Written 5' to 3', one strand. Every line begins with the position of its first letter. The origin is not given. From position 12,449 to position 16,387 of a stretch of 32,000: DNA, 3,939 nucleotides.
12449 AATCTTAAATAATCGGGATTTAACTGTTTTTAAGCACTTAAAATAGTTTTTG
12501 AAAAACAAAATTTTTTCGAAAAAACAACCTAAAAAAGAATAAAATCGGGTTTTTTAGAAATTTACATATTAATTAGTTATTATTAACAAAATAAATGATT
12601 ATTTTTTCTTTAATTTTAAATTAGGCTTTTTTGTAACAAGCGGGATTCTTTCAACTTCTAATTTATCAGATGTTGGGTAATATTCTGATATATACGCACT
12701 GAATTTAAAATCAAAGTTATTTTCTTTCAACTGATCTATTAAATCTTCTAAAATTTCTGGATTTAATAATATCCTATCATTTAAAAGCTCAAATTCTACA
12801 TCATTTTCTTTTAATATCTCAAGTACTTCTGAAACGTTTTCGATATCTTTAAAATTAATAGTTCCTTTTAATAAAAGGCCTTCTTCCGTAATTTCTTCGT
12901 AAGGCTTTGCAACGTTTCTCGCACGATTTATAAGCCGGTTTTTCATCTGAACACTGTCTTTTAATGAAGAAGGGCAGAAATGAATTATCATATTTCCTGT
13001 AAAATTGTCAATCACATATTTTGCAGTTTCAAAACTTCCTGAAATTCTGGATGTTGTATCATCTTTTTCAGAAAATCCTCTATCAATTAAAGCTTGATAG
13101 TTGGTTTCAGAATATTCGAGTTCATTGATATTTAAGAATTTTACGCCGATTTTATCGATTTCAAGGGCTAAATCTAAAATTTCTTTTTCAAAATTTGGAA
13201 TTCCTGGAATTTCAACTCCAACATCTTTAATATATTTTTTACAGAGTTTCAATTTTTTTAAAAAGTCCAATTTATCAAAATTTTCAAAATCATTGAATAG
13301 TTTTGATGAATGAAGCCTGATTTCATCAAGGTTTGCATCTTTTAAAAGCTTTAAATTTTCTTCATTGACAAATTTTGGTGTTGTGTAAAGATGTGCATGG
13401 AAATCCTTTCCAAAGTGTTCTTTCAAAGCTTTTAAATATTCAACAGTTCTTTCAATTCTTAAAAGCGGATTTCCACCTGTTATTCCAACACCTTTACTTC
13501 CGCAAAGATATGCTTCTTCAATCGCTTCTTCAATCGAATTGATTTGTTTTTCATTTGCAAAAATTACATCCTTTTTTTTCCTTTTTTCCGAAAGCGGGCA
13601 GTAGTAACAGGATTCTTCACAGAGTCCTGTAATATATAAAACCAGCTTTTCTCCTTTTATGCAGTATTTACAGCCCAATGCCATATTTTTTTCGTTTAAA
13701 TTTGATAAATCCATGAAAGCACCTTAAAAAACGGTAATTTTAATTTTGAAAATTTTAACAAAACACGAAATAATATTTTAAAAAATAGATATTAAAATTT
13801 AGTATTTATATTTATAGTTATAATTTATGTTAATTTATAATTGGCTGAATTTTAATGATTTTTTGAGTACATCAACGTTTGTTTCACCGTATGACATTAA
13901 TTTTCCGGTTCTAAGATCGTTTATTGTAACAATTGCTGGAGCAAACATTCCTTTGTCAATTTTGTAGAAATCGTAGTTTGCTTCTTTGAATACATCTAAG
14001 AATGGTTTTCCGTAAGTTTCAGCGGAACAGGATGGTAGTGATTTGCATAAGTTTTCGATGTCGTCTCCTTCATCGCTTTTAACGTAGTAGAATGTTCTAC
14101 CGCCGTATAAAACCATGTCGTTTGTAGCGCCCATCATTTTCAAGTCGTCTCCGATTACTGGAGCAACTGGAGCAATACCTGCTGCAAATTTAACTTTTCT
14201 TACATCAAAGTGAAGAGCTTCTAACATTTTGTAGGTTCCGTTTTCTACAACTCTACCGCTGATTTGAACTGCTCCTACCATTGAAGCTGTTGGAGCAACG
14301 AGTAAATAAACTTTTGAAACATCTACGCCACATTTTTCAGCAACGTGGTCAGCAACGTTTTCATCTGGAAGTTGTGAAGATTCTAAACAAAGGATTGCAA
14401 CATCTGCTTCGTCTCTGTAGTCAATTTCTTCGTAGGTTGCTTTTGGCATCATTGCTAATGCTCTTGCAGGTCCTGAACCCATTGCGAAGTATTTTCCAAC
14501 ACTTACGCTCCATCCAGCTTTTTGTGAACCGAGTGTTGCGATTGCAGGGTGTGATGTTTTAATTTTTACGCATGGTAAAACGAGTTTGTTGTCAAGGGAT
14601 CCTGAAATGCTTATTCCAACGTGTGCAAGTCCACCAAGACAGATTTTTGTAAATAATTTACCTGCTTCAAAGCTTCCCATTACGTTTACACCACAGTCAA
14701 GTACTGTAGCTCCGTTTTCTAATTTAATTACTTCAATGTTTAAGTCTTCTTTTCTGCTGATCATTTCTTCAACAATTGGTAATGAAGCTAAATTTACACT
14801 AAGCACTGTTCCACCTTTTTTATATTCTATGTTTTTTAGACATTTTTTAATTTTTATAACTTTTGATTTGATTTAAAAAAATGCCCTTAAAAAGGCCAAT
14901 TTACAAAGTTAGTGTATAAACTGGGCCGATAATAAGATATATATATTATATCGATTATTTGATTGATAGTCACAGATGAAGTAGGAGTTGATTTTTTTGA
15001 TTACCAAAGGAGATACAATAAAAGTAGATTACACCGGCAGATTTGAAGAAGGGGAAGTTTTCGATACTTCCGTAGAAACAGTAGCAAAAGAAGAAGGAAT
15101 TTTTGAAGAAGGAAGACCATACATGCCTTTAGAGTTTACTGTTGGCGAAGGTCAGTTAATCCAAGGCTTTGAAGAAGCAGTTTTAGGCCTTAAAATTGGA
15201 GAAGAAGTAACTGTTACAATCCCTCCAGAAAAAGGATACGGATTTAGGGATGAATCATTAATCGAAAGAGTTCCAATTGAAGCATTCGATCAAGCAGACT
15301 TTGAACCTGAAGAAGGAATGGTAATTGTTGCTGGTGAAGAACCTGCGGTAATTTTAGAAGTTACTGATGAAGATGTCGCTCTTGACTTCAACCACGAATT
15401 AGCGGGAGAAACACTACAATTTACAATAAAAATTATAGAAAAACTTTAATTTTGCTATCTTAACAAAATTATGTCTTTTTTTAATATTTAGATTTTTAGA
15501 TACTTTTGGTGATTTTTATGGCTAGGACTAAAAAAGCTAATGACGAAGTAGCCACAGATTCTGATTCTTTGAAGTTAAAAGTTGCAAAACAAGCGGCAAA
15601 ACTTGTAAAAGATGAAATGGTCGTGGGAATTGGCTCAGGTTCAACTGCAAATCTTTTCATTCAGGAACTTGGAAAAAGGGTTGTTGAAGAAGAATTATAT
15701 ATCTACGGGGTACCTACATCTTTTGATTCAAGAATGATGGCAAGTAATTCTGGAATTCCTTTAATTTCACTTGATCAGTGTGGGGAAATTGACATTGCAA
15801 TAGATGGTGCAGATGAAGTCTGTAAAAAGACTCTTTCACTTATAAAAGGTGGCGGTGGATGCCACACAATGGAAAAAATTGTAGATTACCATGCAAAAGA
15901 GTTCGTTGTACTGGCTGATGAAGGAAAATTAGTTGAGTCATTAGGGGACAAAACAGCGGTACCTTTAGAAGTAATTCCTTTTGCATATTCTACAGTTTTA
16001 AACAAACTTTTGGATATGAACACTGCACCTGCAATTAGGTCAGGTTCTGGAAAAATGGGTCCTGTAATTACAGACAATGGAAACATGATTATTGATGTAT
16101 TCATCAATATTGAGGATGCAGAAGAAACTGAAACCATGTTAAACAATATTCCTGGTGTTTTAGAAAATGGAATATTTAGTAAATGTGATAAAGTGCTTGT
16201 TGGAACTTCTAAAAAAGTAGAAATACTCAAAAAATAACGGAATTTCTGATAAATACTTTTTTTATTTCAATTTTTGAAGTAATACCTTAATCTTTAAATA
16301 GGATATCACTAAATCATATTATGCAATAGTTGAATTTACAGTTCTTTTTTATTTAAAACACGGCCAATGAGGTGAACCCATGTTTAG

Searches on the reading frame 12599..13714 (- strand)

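Call 65: search_protein_families(library=pfam, proteins=[window:12599-13714:-], max_evalue=0.00001)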
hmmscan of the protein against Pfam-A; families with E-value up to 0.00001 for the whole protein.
window:12599-13714:- (371 aa): 2 families
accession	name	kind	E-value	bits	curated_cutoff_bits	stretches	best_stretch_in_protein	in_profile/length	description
PF04055.27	Radical_SAM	-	2.2e-13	51.2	29.5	1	27-182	2-162/166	Radical SAM superfamily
PF13353.11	Fer4_12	-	9.3e-07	29.7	22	1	21-124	5-106/137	4Fe-4S single cluster domain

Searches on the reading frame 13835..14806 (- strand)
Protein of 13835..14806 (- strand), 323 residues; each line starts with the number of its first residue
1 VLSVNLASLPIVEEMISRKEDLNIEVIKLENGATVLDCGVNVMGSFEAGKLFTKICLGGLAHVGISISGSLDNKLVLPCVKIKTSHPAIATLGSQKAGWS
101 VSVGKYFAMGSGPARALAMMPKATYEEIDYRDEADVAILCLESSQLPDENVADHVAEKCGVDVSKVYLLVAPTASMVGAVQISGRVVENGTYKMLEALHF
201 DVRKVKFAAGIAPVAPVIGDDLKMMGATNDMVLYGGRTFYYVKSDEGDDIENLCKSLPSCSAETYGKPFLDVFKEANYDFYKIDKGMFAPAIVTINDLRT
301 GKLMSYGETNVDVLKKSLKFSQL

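Call 65: search_protein_families(library=pfam, proteins=[window:13835-14806:-], max_evalue=0.00001)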
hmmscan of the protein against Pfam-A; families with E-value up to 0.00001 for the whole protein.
window:13835-14806:- (323 aa): 1 family
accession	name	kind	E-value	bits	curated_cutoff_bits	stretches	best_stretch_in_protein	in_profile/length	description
PF02289.21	MCH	-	1.8e-131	438.4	25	1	3-317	1-310/311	Cyclohydrolase (MCH)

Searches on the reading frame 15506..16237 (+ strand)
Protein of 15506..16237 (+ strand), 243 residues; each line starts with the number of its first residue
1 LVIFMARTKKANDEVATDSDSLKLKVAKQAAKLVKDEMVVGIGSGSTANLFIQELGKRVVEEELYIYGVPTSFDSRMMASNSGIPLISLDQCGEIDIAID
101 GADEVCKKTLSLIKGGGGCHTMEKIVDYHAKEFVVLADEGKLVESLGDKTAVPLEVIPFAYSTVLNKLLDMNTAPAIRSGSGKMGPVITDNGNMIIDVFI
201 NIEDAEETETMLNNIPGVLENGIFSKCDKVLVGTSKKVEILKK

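Call 65: search_protein_families(library=pfam, proteins=[window:15506-16237:+], max_evalue=0.00001)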
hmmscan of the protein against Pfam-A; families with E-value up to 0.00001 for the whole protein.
window:15506-16237:+ (243 aa): 2 families
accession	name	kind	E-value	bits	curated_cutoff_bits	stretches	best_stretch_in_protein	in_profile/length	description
PF06026.20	Rib_5-P_isom_A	-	4.1e-59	199.5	26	1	68-236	2-172/173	Ribose 5-phosphate isomerase A (phosphoriboisomerase A)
PF00455.28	DeoRC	-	5.2e-06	26.9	31.8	0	23-58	6-41/160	DeoR C terminal sensor domain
